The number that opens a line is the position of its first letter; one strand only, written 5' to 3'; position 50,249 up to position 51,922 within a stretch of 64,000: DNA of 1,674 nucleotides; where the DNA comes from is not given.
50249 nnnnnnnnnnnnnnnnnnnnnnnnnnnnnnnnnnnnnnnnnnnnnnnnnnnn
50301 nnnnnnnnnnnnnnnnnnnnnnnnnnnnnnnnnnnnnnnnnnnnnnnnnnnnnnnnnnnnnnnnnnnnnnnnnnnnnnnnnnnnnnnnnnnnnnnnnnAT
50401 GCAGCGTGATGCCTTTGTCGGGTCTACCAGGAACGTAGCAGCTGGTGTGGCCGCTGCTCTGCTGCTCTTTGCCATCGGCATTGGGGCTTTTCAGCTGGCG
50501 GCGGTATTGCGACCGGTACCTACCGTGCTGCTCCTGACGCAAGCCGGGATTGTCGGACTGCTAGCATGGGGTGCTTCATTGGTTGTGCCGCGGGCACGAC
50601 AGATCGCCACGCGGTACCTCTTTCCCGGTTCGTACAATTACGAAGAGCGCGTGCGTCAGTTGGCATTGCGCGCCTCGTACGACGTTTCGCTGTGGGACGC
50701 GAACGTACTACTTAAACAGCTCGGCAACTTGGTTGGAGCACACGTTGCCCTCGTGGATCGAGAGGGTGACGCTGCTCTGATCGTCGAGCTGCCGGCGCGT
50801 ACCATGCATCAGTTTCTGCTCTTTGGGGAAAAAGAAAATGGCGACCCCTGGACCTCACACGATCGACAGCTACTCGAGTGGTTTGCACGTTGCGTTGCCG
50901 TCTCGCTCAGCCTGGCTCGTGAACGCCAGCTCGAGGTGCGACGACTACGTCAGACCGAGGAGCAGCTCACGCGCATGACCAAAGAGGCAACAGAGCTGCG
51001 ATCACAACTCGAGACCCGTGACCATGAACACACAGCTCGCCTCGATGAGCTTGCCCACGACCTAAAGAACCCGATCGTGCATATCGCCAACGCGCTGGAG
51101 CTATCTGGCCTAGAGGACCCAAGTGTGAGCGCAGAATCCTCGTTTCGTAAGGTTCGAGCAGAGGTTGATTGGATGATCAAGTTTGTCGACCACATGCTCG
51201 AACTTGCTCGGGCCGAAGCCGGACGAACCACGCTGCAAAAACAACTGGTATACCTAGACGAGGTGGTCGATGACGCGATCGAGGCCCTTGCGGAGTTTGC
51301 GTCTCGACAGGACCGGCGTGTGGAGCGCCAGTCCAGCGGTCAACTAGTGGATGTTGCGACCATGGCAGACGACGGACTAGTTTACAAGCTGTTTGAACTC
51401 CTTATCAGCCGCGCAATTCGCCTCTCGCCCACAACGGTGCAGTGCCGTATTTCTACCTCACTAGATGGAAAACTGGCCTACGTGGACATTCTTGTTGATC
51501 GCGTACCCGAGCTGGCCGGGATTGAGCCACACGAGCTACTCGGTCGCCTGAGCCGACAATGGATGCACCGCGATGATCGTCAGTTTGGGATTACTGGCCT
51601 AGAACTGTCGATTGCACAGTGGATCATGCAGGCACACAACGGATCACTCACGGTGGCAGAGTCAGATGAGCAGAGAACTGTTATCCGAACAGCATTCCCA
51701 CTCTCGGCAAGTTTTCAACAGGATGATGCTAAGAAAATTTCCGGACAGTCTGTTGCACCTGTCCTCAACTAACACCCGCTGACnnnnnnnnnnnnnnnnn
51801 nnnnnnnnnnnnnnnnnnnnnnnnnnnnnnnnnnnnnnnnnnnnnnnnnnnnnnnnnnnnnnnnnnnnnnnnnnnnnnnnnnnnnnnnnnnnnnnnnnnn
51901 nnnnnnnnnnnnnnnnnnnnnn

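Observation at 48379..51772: Two overlapping histidine kinases with complementary defects (no phospho-His in one, degenerate ATP site in the other)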

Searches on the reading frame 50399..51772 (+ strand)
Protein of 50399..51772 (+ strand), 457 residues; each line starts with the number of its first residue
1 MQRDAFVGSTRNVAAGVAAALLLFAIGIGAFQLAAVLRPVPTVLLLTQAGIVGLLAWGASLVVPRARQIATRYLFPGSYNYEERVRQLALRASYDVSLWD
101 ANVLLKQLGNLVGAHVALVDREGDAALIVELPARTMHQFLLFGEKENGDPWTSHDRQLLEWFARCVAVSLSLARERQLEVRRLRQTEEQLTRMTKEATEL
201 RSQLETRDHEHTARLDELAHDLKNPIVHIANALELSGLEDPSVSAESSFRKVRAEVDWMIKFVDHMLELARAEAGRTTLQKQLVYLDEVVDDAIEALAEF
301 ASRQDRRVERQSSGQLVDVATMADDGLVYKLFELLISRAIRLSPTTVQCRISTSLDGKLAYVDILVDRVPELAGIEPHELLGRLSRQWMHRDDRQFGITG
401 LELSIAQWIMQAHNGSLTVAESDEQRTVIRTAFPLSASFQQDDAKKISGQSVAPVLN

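Call 3: search_protein_families(library=pfam, proteins=[window:50399-51772:+], max_evalue=0.1)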
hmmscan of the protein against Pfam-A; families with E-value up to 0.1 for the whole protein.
window:50399-51772:+ (457 aa): 3 families
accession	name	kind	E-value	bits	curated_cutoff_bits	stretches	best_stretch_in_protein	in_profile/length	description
PF00512.31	HisKA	-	1.9e-06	28.3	26.9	1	217-275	8-66/66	His Kinase A (phospho-acceptor) domain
PF02518.31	HATPase_c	-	1.9e-05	25.5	26.4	1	328-435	6-109/111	Histidine kinase-, DNA gyrase B-, and HSP90-like ATPase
PF08214.17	HAT_KAT11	-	0.056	13.1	22.5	1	121-170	119-168/350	Histone acetylation protein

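Call 4: search_protein_families(library=ncbifam, proteins=[window:50399-51772:+], max_evalue=0.1)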
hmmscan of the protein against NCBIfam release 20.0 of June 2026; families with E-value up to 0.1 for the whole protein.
window:50399-51772:+ (457 aa): 38 families (the best 25 are shown)
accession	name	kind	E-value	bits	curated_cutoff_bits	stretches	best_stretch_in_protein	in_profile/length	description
NF008312.0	PRK11100.1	equivalog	3.7e-19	68.9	356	1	171-434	219-473/477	two-component system sensor histidine kinase CreC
NF041735.1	hist_kin_RppB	equivalog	1.8e-17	63.3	400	1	217-425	222-429/438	two-component system sensor histidine kinase RppB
NF045900.1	HisKinCpxALeg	equivalog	2.7e-17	62.7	800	1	187-431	207-447/451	two-component system sensor histidine kinase CpxA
NF007837.0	PRK10549.1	equivalog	4.9e-17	61.8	603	1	156-441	186-464/466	envelope stress sensor histidine kinase BaeS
TIGR02966.1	phoR_proteo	equivalog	1.5e-15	57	334.2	1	165-424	72-324/333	phosphate regulon sensor histidine kinase PhoR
NF047465.1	hybrid_HK_LvrA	exception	7.6e-15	54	1200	1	173-448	164-435/819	hybrid histidine kinase/response regulator LvrA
NF008025.0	PRK10755.1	equivalog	2.6e-14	52.7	314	1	213-427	145-347/362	two-component system sensor histidine kinase PmrB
NF033092.0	HK_WalK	equivalog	7.2e-14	51.3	725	1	215-434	376-593/594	cell wall metabolism sensor histidine kinase WalK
NF007793.0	PRK10490.1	equivalog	1.2e-13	50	1123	1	189-443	641-890/895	two-component system sensor histidine kinase KdpD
TIGR01386.1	cztS_silS_copS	subfamily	2.1e-13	50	292.55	1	217-434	247-457/457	heavy metal sensor histidine kinase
NF012163.2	BaeS_SmeS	equivalog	3.1e-12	46.2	500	1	179-422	208-445/457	sensor histidine kinase efflux regulator BaeS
NF007898.0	PRK10604.1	equivalog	3.2e-12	46.3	478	1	209-440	210-428/433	two-component system sensor histidine kinase RstB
NF046044.1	PnpS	equivalog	3.1e-11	42.9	400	1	187-425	150-381/390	two-component system histidine kinase PnpS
NF041880.1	EPS_EpsF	equivalog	1e-10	40.7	900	1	200-423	267-478/492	response regulator EpsF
NF006800.0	PRK09303.1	equivalog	1.7e-10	40.4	342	1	180-434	124-376/383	histidine kinase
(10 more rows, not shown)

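Call 13: find_homologous_proteins(query=window:50399-51772:+)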
Query window:50399-51772:+ (457 aa): 40 proteins with E <= 0.001 among 8000 candidates.
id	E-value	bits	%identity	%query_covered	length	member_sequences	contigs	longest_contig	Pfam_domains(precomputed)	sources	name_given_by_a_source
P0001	9.6e-293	989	100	100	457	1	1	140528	PF02518.32,PF00512.32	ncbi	ncbi:MAG: hypothetical protein U0514_00260 [Candidatus Andersenbacteria bacterium]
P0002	2.4e-78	282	38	95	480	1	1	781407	PF00512.32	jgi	jgi:K+-sensing histidine kinase KdpD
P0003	4.8e-75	272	56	52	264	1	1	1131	PF02518.32,PF00512.32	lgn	-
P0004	6.9e-69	251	54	53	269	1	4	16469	PF02518.32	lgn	-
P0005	6.1e-67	245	54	53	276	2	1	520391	PF00512.32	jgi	-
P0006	2.8e-15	75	26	54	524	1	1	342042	PF00672.31,PF02518.32,PF00512.32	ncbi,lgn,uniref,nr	ncbi:His Kinase A (phospho-acceptor) domain-containing protein [Arboricoccus pini]|uniref:histidine 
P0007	4.1e-11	61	27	56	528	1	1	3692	PF14361.13,PF02518.32,PF00512.32,PF00072.31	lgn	-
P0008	5.5e-11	61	27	61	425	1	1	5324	PF00672.31,PF02518.32,PF00512.32,PF14501.13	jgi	-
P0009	1.2e-8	53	25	53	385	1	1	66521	PF00672.31,PF13581.13,PF02518.32,PF00512.32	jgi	jgi:signal transduction histidine kinase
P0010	1.7e-7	49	27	44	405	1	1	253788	PF13188.14,PF02518.32,PF00512.32,PF00989.32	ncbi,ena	-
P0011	4.0e-7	48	29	48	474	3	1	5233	PF00672.31,PF13188.14,PF08448.17,PF02518.32,PF00512.32,PF00989.32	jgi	jgi:two-component system phosphate regulon sensor histidine kinase PhoR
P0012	9.4e-7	47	27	69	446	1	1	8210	PF13185.13,PF01590.33,PF02518.32,PF00512.32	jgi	jgi:signal transduction histidine kinase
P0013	1.4e-6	46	28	36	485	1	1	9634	PF00672.31,PF02518.32,PF00512.32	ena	-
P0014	3.5e-6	45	29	54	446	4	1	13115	PF02518.32,PF00512.32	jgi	-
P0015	5.6e-6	44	27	49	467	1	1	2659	PF00672.31,PF02518.32,PF00512.32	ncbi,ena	-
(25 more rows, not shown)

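Call 14: find_encoding_contigs(protein=P0002, flank=10000, max_places=3)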
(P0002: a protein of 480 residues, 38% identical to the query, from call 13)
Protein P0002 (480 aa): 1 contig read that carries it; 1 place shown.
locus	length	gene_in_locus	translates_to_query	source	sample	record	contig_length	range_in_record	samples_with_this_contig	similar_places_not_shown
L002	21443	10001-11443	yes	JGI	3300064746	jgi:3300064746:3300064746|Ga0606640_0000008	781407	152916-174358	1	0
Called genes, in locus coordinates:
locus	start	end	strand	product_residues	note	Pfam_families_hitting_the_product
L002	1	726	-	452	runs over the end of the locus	-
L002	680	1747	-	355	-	-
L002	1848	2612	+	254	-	PF16927:HisKA_7TM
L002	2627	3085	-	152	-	PF00578:AhpC-TSA, PF08534:Redoxin, PF00085:Thioredoxin (faint), PF13098:Thioredoxin_2 (weak), PF13905:Thioredoxin_8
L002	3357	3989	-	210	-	PF01553:Acyltransferase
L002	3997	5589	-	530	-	PF16927:HisKA_7TM, PF00512:HisKA, PF13581:HATPase_c_2 (weak), PF02518:HATPase_c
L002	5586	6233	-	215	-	PF13489:Methyltransf_23, PF01209:Ubie_methyltran, PF03141:Methyltransf_29 (weak), PF13847:Methyltransf_31, PF08241:Methyltransf_11, PF08242:Methyltransf_12, PF13649:Methyltransf_25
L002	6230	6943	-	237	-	-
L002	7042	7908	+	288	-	PF16927:HisKA_7TM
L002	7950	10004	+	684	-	PF02518:HATPase_c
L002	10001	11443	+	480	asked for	PF00512:HisKA (weak)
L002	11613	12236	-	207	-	-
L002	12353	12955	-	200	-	PF27765:UCP032817-like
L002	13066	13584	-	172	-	-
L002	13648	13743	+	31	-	-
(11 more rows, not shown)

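Call 15: find_encoding_contigs(protein=P0005, flank=10000, max_places=3)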
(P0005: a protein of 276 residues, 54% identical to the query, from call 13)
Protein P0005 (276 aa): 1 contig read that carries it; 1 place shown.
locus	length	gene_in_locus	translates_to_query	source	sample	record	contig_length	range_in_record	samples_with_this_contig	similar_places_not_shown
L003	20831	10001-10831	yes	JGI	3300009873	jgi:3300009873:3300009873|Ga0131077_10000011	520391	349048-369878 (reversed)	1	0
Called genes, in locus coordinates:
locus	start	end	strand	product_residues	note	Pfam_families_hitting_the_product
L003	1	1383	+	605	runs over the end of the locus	PF04122:CW_binding_2, PF00149:Metallophos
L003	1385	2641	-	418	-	PF26549:Tricorn_N (faint)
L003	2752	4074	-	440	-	PF26550:Tricorn_2nd (weak), PF07676:PD40 (faint)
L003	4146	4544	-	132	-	-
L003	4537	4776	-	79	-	-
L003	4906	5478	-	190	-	-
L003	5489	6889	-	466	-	-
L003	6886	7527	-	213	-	-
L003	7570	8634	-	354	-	-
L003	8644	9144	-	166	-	PF00578:AhpC-TSA (weak), PF08534:Redoxin (faint), PF13905:Thioredoxin_8 (weak)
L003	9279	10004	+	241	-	PF02518:HATPase_c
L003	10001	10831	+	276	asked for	PF00512:HisKA (faint)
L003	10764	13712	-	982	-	PF00005:ABC_tran (faint), PF02463:SMC_N (faint), PF13191:AAA_16 (faint), PF13304:AAA_21 (faint), PF13401:AAA_22 (faint), PF13481:AAA_25 (faint), PF17760:UvrA_inter, PF17755:UvrA_DNA-bind, +3 more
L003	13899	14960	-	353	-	-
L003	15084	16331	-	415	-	-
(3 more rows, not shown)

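Call 16: find_encoding_contigs(protein=P0004, flank=10000, max_places=4)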
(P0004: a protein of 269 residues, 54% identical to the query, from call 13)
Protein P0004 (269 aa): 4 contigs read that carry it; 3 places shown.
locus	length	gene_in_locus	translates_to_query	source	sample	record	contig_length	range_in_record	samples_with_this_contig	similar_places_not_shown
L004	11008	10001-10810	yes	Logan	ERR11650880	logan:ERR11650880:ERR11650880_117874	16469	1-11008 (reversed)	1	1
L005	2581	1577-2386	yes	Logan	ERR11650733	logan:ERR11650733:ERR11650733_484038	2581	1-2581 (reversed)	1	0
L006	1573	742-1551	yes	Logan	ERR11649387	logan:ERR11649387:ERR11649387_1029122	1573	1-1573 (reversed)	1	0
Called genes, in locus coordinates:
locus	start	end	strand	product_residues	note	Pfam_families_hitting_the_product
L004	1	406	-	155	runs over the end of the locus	-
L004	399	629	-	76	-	-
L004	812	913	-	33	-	-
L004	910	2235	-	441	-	-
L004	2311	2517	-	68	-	-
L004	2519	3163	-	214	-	-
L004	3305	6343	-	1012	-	PF04122:CW_binding_2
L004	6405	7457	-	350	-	-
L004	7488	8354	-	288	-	-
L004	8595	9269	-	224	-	PF00578:AhpC-TSA (weak), PF13905:Thioredoxin_8 (weak)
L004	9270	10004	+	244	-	PF02518:HATPase_c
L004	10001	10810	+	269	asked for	PF02518:HATPase_c (weak)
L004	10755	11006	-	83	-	?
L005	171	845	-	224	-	PF00578:AhpC-TSA (weak), PF13905:Thioredoxin_8 (weak)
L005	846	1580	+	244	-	PF02518:HATPase_c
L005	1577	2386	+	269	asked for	PF02518:HATPase_c (weak)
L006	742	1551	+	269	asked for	PF02518:HATPase_c (weak)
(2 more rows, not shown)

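Call 63: predict_structure(alignment_id=A9)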
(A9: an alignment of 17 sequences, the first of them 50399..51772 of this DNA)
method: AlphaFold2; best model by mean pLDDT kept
length: 457 residues; sequences in the alignment: 17
mean_pLDDT: 70.7   pTM: 0.52
mean pLDDT of the five models: 70.7, 70.1, 67.1, 66.0, 64.6
residues with pLDDT >= 90: 97; 70-90: 161; 50-70: 99; < 50: 100
segments of 3 or more residues with pLDDT < 50: 1-4, 70-82, 84-86, 88-100, 111-146, 387-397, 441-457
pLDDT, mean of each block of 10 residues (from residue 1): 52 76 76 57 54 56 53 43 46 43 54 40 41 39 47 70 72 79 87 88 84 84 87 75 67 84 88 90 95 95 91 76 96 93 90 90 86 67 52 50 90 93 85 78 45 36
secondary structure, 60 per line:
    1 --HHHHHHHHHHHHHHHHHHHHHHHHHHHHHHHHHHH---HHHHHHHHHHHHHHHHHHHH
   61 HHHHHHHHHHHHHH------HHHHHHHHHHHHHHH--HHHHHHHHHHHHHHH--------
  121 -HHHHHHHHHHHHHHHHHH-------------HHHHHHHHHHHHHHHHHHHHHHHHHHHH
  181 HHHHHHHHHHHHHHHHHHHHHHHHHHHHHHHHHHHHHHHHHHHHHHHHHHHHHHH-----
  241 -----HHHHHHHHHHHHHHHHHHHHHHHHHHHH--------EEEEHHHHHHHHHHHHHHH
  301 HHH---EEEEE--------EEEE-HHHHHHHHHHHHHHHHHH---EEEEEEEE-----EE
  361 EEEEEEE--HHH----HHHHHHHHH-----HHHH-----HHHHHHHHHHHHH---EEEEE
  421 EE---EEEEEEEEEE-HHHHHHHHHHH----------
elements in order: H3-37 H41-74 H81-95 H98-112 H122-139 H153-235 H246-273 E282-285 H286-303 E307-311 E320-323 H325-342 E346-353 E359-367 H377-385 H391-394 H400-412 E416-422 E426-435 H437-447

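Call 77: fold_search(model_id=the predicted structure, library=pdb)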
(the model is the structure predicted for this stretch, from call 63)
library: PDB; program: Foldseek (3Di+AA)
matches with E <= 10: 484; with E <= 0.001: 330
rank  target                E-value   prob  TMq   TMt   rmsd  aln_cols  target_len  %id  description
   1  7z8n_A                4.7e-13  1.00  0.44  0.65   6.8       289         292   18  GacS histidine kinase from Pseudomonas aeruginosa (released 2022-07-13)
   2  5c93_A                1.6e-12  1.00  0.36  0.65   5.9       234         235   20  Histidine kinase with ATP (released 2016-07-27)
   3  9epn_A                1.8e-12  1.00  0.39  0.61   5.7       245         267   22  Crystal structure of HprS histidine kinase cytoplasmic fragment from Escherichia coli (released 2025-01-22)
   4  9a5d_A                2.8e-12  1.00  0.39  0.30   5.1       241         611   17  Integrative model of WALK-YYCH by crosslinking MS and deep learning (released 2024-09-18)
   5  4u7o_A                3.5e-12  1.00  0.36  0.65   5.9       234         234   21  Active histidine kinase bound with ATP (released 2015-09-02)
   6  5lfk_A                3.7e-12  1.00  0.32  0.55   8.6       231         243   16  Crystal structure of CpxAHDC (hemiphosphorylated form) (released 2017-06-07)
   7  9jfj_A                6.7e-12  1.00  0.39  0.71   5.0       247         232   15  Crystal structure of the cytoplasmic domain of ZraS in ADP-bound form (released 2025-03-26)
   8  9eut_A                8.4e-12  1.00  0.35  0.24  15.7       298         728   16  Cryo-EM structure of the full-length Pseudomonas aeruginosa bacteriophytochrome in its Pr state (released 2024-09-04)
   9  6rh0_B                1.2e-11  1.00  0.36  0.66   6.3       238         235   17  Revisiting pH-gated conformational switch. Complex HK853-RR468 pH 5.5 (released 2020-02-19)
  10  9epn_B                1.4e-11  1.00  0.36  0.61   5.6       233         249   21  Crystal structure of HprS histidine kinase cytoplasmic fragment from Escherichia coli (released 2025-01-22)
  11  8g3a_D                1.7e-11  1.00  0.36  0.47  14.4       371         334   17  BceAB-S nucleotide free TM state 1 (released 2023-06-21)
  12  4biz_C                1.8e-11  1.00  0.31  0.55   8.8       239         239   15  Crystal structure of CpxAHDC (orthorhombic form 2) (released 2014-04-23)
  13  4jas_A                2.0e-11  1.00  0.36  0.64   7.0       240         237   18  Structural basis of a rationally rewired protein-protein interface (HK853mutant A268V, A271G, T275M, V294T and D297E a (released 2013-09-04)
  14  4cb0_A                2.1e-11  1.00  0.33  0.57   8.9       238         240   16  Crystal structure of CpxAHDC in complex with ATP (hexagonal form) (released 2014-02-12)
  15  9jfj_C                2.4e-11  1.00  0.39  0.73   3.5       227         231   16  Crystal structure of the cytoplasmic domain of ZraS in ADP-bound form (released 2025-03-26)
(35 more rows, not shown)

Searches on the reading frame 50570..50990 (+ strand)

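Call 79: search_protein_families(library=pfam, proteins=[window:50570-50990:+], max_evalue=0.1)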
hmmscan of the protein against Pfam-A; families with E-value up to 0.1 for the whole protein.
window:50570-50990:+ (140 aa): 1 family
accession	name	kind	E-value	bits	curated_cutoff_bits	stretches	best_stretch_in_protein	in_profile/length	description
PF08214.17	HAT_KAT11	-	0.009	15.8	22.5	1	64-113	119-168/350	Histone acetylation protein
